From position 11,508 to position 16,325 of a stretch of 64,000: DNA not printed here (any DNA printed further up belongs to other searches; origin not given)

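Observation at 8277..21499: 13-kb hdr mega-operon with three HdrA paralogs and accessory FeS modules but only one HdrB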

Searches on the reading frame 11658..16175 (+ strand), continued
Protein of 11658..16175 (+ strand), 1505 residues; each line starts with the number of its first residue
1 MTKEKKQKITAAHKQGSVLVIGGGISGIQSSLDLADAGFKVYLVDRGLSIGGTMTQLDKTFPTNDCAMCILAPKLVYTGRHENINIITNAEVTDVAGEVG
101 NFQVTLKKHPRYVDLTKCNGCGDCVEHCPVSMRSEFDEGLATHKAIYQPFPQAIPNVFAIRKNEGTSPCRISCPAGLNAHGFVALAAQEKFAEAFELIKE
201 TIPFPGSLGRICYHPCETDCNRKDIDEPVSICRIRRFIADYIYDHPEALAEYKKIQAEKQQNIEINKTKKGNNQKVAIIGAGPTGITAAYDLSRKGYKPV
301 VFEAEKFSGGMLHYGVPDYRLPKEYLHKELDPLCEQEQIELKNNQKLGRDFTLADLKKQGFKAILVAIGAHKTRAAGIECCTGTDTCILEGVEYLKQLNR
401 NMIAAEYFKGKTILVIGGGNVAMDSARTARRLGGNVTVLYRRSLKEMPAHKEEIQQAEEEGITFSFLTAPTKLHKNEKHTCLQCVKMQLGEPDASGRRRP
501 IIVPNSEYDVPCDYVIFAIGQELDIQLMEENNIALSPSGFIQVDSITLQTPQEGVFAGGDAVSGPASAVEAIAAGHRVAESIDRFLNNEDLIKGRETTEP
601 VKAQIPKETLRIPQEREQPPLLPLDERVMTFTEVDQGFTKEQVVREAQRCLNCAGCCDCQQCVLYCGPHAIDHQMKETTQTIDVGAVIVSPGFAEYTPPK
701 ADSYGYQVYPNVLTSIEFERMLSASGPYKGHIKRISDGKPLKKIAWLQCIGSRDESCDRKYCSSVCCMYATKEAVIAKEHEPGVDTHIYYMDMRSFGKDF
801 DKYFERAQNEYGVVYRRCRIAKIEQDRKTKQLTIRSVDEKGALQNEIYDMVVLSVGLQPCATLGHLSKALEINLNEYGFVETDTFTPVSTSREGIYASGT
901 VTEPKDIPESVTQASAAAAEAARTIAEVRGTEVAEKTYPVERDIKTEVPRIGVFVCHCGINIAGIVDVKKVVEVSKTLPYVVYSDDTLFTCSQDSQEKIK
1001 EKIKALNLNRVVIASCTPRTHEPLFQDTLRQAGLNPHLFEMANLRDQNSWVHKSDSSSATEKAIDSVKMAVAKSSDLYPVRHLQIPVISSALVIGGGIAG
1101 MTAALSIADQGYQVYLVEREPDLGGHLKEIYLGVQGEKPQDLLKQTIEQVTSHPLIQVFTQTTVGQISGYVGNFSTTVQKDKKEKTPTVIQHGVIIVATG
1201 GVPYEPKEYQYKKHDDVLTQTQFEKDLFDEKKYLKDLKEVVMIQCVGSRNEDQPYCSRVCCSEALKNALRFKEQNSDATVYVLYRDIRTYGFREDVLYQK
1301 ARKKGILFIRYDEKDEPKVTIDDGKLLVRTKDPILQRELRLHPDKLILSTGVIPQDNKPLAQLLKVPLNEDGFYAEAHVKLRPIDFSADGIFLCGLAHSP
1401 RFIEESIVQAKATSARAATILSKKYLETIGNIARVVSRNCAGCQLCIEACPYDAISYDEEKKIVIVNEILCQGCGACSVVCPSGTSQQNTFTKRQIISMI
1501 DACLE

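Call 8: find_homologous_proteins(query=window:11658-16175:+, max_evalue=1e-20)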
Query window:11658-16175:+ (1505 aa): 7995 proteins with E <= 1e-20 among 8000 candidates; the best 120 are listed.
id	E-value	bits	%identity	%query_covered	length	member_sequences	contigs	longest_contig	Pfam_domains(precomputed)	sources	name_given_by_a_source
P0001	0.0e+0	3171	90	100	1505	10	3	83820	PF14697.12,PF13241.13,PF13450.13,PF07992.21,PF00070.34,PF03486.21,PF12838.13,PF01134.29,PF01494.26,PF12831.14,PF01946.24,PF01266.31,PF01593.31,PF14691.12,PF00890.31,PF00037.33,PF02826.26,PF13738.13,PF01262.28,PF13237.12,PF13187.12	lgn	-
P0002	0.0e+0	3092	87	100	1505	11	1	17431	PF14697.12,PF13241.13,PF13450.13,PF07992.21,PF00070.34,PF03486.21,PF12838.13,PF01134.29,PF01494.26,PF12831.14,PF01946.24,PF01266.31,PF01593.31,PF14691.12,PF00890.31,PF00037.33,PF13738.13,PF01262.28,PF13237.12,PF13187.12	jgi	-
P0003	0.0e+0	3077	87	100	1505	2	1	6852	PF14697.12,PF13241.13,PF13450.13,PF07992.21,PF00070.34,PF03486.21,PF12838.13,PF01134.29,PF01494.26,PF12831.14,PF01946.24,PF01266.31,PF01593.31,PF14691.12,PF00890.31,PF00037.33,PF13738.13,PF01262.28,PF13237.12,PF13187.12,PF02737.25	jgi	-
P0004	0.0e+0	3068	87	100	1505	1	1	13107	PF14697.12,PF13241.13,PF13450.13,PF07992.21,PF00070.34,PF03486.21,PF12838.13,PF01134.29,PF01494.26,PF12831.14,PF01946.24,PF01266.31,PF01593.31,PF14691.12,PF00890.31,PF00037.33,PF13738.13,PF01262.28,PF13237.12,PF13187.12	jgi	jgi:heterodisulfide reductase subunit A-like polyferredoxin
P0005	0.0e+0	3066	87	100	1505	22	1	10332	PF14697.12,PF13241.13,PF13450.13,PF07992.21,PF00070.34,PF03486.21,PF12838.13,PF01134.29,PF01494.26,PF12831.14,PF01946.24,PF01266.31,PF01593.31,PF12797.13,PF14691.12,PF00890.31,PF00037.33,PF13738.13,PF01262.28,PF13237.12,PF13187.12,PF02737.25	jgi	jgi:heterodisulfide reductase subunit A-like polyferredoxin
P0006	0.0e+0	3061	86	100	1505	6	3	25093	PF14697.12,PF13241.13,PF13450.13,PF07992.21,PF00070.34,PF03486.21,PF12838.13,PF01134.29,PF01494.26,PF12831.14,PF01946.24,PF01266.31,PF01593.31,PF14691.12,PF00890.31,PF00037.33,PF13738.13,PF01262.28,PF13237.12,PF13187.12,PF02737.25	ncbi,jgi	-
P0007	0.0e+0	3057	86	100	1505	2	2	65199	PF14697.12,PF13241.13,PF13450.13,PF07992.21,PF00070.34,PF03486.21,PF12838.13,PF01134.29,PF01494.26,PF12831.14,PF01946.24,PF01266.31,PF14691.12,PF00890.31,PF00037.33,PF13738.13,PF01262.28,PF13237.12,PF13187.12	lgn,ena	-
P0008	0.0e+0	3049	86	100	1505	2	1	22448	PF14697.12,PF13241.13,PF13450.13,PF07992.21,PF00070.34,PF03486.21,PF12838.13,PF01134.29,PF01494.26,PF12831.14,PF01946.24,PF01266.31,PF01593.31,PF14691.12,PF00890.31,PF00037.33,PF13738.13,PF01262.28,PF13237.12,PF13187.12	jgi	jgi:heterodisulfide reductase subunit A-like polyferredoxin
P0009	0.0e+0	3048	86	100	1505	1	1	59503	PF14697.12,PF13241.13,PF13450.13,PF07992.21,PF00070.34,PF03486.21,PF12838.13,PF01134.29,PF01494.26,PF12831.14,PF01946.24,PF01266.31,PF01593.31,PF14691.12,PF00890.31,PF00037.33,PF13738.13,PF01262.28,PF13237.12,PF13187.12,PF02737.25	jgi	jgi:heterodisulfide reductase subunit A-like polyferredoxin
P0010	0.0e+0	3045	86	100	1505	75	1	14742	PF14697.12,PF13241.13,PF13450.13,PF07992.21,PF00070.34,PF03486.21,PF12838.13,PF01134.29,PF01494.26,PF12831.14,PF01946.24,PF01266.31,PF01593.31,PF14691.12,PF00890.31,PF00037.33,PF13738.13,PF01262.28,PF13237.12,PF13187.12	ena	-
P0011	0.0e+0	3033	86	100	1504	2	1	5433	PF14697.12,PF13241.13,PF13450.13,PF07992.21,PF00070.34,PF03486.21,PF12838.13,PF01134.29,PF01494.26,PF12831.14,PF01946.24,PF01266.31,PF14691.12,PF00890.31,PF00037.33,PF02826.26,PF13738.13,PF01262.28,PF13237.12,PF13187.12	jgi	jgi:heterodisulfide reductase subunit A-like polyferredoxin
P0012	0.0e+0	3025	86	99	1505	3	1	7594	PF14697.12,PF13241.13,PF13450.13,PF07992.21,PF00070.34,PF03486.21,PF13484.12,PF12838.13,PF01134.29,PF01494.26,PF12831.14,PF01946.24,PF01266.31,PF01593.31,PF14691.12,PF00890.31,PF00037.33,PF13738.13,PF01262.28,PF13237.12,PF13187.12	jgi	jgi:heterodisulfide reductase subunit A-like polyferredoxin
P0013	0.0e+0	3022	86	100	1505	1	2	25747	PF14697.12,PF13241.13,PF13450.13,PF07992.21,PF00070.34,PF03486.21,PF12838.13,PF01134.29,PF01494.26,PF12831.14,PF01946.24,PF01266.31,PF01593.31,PF14691.12,PF00890.31,PF00037.33,PF13738.13,PF01262.28,PF13237.12,PF13187.12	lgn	-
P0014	0.0e+0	3021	84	100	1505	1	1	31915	PF14697.12,PF13241.13,PF13450.13,PF07992.21,PF00070.34,PF03486.21,PF12838.13,PF01134.29,PF01494.26,PF12831.14,PF01946.24,PF01266.31,PF01593.31,PF14691.12,PF00890.31,PF00037.33,PF13738.13,PF01262.28,PF13237.12,PF13187.12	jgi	jgi:heterodisulfide reductase subunit A-like polyferredoxin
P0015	0.0e+0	3004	85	100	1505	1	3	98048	PF14697.12,PF13241.13,PF13450.13,PF07992.21,PF00070.34,PF03486.21,PF12838.13,PF01134.29,PF01494.26,PF12831.14,PF01946.24,PF01266.31,PF01593.31,PF14691.12,PF00890.31,PF00037.33,PF13738.13,PF01262.28,PF13237.12,PF13187.12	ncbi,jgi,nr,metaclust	ncbi:MAG TPA: 4Fe-4S ferredoxin [Thermoplasmata archaeon]|jgi:heterodisulfide reductase subunit A-li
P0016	0.0e+0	3001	85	100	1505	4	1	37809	PF14697.12,PF13241.13,PF13450.13,PF07992.21,PF00070.34,PF03486.21,PF12838.13,PF01134.29,PF01494.26,PF12831.14,PF01946.24,PF01266.31,PF14691.12,PF00890.31,PF00037.33,PF13738.13,PF01262.28,PF13237.12,PF13187.12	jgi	jgi:heterodisulfide reductase subunit A-like polyferredoxin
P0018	0.0e+0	2970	85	100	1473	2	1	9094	PF14697.12,PF13241.13,PF13450.13,PF07992.21,PF00070.34,PF03486.21,PF12838.13,PF01134.29,PF01494.26,PF12831.14,PF01946.24,PF01266.31,PF14691.12,PF00890.31,PF00037.33,PF02826.26,PF13738.13,PF01262.28,PF13237.12,PF13187.12,PF02737.25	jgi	jgi:heterodisulfide reductase subunit A-like polyferredoxin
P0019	0.0e+0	2845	80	100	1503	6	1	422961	PF14697.12,PF13241.13,PF13450.13,PF07992.21,PF12837.13,PF00070.34,PF03486.21,PF12838.13,PF01134.29,PF01494.26,PF12831.14,PF01946.24,PF01266.31,PF01593.31,PF14691.12,PF00890.31,PF00037.33,PF13738.13,PF01262.28,PF13237.12,PF13187.12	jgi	-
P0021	0.0e+0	2728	76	100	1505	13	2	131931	PF14697.12,PF13241.13,PF13450.13,PF07992.21,PF12837.13,PF00070.34,PF03486.21,PF12838.13,PF01134.29,PF01494.26,PF12831.14,PF01946.24,PF01266.31,PF14691.12,PF00890.31,PF00037.33,PF13738.13,PF01262.28,PF13237.12,PF13187.12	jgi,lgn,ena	-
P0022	0.0e+0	2728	76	100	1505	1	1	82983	PF14697.12,PF13241.13,PF13450.13,PF07992.21,PF12837.13,PF00070.34,PF03486.21,PF12838.13,PF01134.29,PF01494.26,PF12831.14,PF01946.24,PF01266.31,PF01593.31,PF14691.12,PF00890.31,PF00037.33,PF13738.13,PF01262.28,PF13237.12,PF13187.12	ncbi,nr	ncbi:MAG: FAD-dependent oxidoreductase [Candidatus Thermoplasmatota archaeon]|nr:FAD-dependent oxido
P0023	0.0e+0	2713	76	100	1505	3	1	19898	PF14697.12,PF13241.13,PF13450.13,PF07992.21,PF00070.34,PF03486.21,PF12838.13,PF01134.29,PF01494.26,PF12831.14,PF01946.24,PF01266.31,PF14691.12,PF00890.31,PF00037.33,PF13738.13,PF01262.28,PF25160.2,PF13237.12,PF13187.12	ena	-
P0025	0.0e+0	2681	76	100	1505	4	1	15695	PF14697.12,PF00743.26,PF13241.13,PF13450.13,PF07992.21,PF00070.34,PF03486.21,PF12838.13,PF01134.29,PF01494.26,PF12831.14,PF01946.24,PF01266.31,PF14691.12,PF00890.31,PF00037.33,PF13738.13,PF01262.28,PF13237.12,PF13187.12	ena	-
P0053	0.0e+0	2211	62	100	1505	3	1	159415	PF14697.12,PF13241.13,PF13450.13,PF07992.21,PF12837.13,PF00070.34,PF03486.21,PF12838.13,PF01134.29,PF01494.26,PF12831.14,PF01946.24,PF01266.31,PF01593.31,PF14691.12,PF00890.31,PF00037.33,PF02826.26,PF13738.13,PF01262.28,PF13237.12,PF13187.12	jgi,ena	-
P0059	0.0e+0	2114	61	99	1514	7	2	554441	PF14697.12,PF13241.13,PF13450.13,PF07992.21,PF00070.34,PF03486.21,PF12838.13,PF13454.13,PF01134.29,PF01494.26,PF12831.14,PF01946.24,PF01266.31,PF01593.31,PF14691.12,PF00890.31,PF00037.33,PF02826.26,PF13738.13,PF01262.28,PF02737.25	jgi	jgi:heterodisulfide reductase subunit A-like polyferredoxin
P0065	0.0e+0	2054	61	99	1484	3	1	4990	PF14697.12,PF13241.13,PF13450.13,PF07992.21,PF00070.34,PF03486.21,PF12838.13,PF01134.29,PF01494.26,PF12831.14,PF01946.24,PF01266.31,PF01593.31,PF14691.12,PF00890.31,PF00037.33,PF13738.13,PF01262.28,PF13237.12,PF13187.12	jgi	-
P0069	0.0e+0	2005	59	98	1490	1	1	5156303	PF14697.12,PF00743.26,PF13241.13,PF13450.13,PF07992.21,PF12837.13,PF00070.34,PF03486.21,PF13484.12,PF12838.13,PF01134.29,PF01494.26,PF12831.14,PF01946.24,PF01266.31,PF01593.31,PF14691.12,PF00890.31,PF00037.33,PF13738.13,PF01262.28,PF13237.12,PF13187.12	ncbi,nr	ncbi:MAG: FAD-dependent oxidoreductase [Thermoplasmata archaeon]|nr:MAG: FAD-dependent oxidoreductas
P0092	0.0e+0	1704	51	99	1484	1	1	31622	PF13450.13,PF07992.21,PF12837.13,PF00070.34,PF03486.21,PF12838.13,PF01134.29,PF01494.26,PF12831.14,PF01946.24,PF01266.31,PF01593.31,PF12797.13,PF14691.12,PF00890.31,PF00037.33,PF13738.13,PF01262.28,PF13237.12,PF13187.12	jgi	jgi:heterodisulfide reductase subunit A-like polyferredoxin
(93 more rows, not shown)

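Call 10: search_solved_structures(query=window:11658-16175:+, max_evalue=0.00001, show_alignments=0)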
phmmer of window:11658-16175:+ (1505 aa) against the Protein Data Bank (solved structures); distinct sequences matched with E-value up to 0.00001: 40.
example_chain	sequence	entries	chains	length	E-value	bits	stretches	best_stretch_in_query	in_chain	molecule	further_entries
5odc_A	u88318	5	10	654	9.8e-189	632.7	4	655-872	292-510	Heterodisulfide reductase, subunit A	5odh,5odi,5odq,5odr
8rvu_a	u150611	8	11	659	1.1e-180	606.1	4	17-162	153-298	H(2):CoB-CoM heterodisulfide,ferredoxin reductase subunit A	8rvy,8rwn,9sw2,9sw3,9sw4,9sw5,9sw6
8rvv_A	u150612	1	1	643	6.7e-180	603.5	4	17-162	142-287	H(2):CoB-CoM heterodisulfide,ferredoxin reductase subunit A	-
9sfi_A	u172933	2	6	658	5e-164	550.9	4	656-873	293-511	CoB--CoM heterodisulfide reductase iron-sulfur subunit A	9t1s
7bkb_A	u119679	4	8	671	3.5e-157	528.2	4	948-1125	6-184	CoB--CoM heterodisulfide reductase iron-sulfur subunit A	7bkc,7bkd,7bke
9bov_A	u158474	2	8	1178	3.9e-105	355.7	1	161-667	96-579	Molybdopterin oxidoreductase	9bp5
9n5u_A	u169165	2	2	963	2e-97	330.2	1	164-597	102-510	NfnA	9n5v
8oh5_C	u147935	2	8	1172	1.8e-95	323.7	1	162-665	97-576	Formate dehydrogenase-O, major subunit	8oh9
5jca_L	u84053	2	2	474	1.8e-73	250.8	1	167-589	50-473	NADH-dependent Ferredoxin:NADP Oxidoreductase (NfnI) subunit alpha | NADH-dependent Ferredoxin:NADP Oxidoreductase subunit alpha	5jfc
4ylf_B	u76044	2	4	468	2.1e-67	230.6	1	166-589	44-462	Dihydropyrimidine dehydrogenase subunit A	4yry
5vj7_A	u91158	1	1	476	6.2e-66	225.8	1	167-588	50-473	Oxidoreductase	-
6s6s_G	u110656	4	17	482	1.5e-52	181.5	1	146-585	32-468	Glutamate synthase [NADPH] small chain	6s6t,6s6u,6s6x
2vdc_G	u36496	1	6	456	1.9e-52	181.1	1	146-585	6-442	GLUTAMATE SYNTHASE [NADPH] SMALL CHAIN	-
6tjr_A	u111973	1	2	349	1.9e-43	151.3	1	681-922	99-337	Fumarate reductase/succinate dehydrogenase flavoprotein domain protein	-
7mfm_I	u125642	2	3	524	4.9e-33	116.8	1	184-594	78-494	Glutamate synthase (NADPH) small chain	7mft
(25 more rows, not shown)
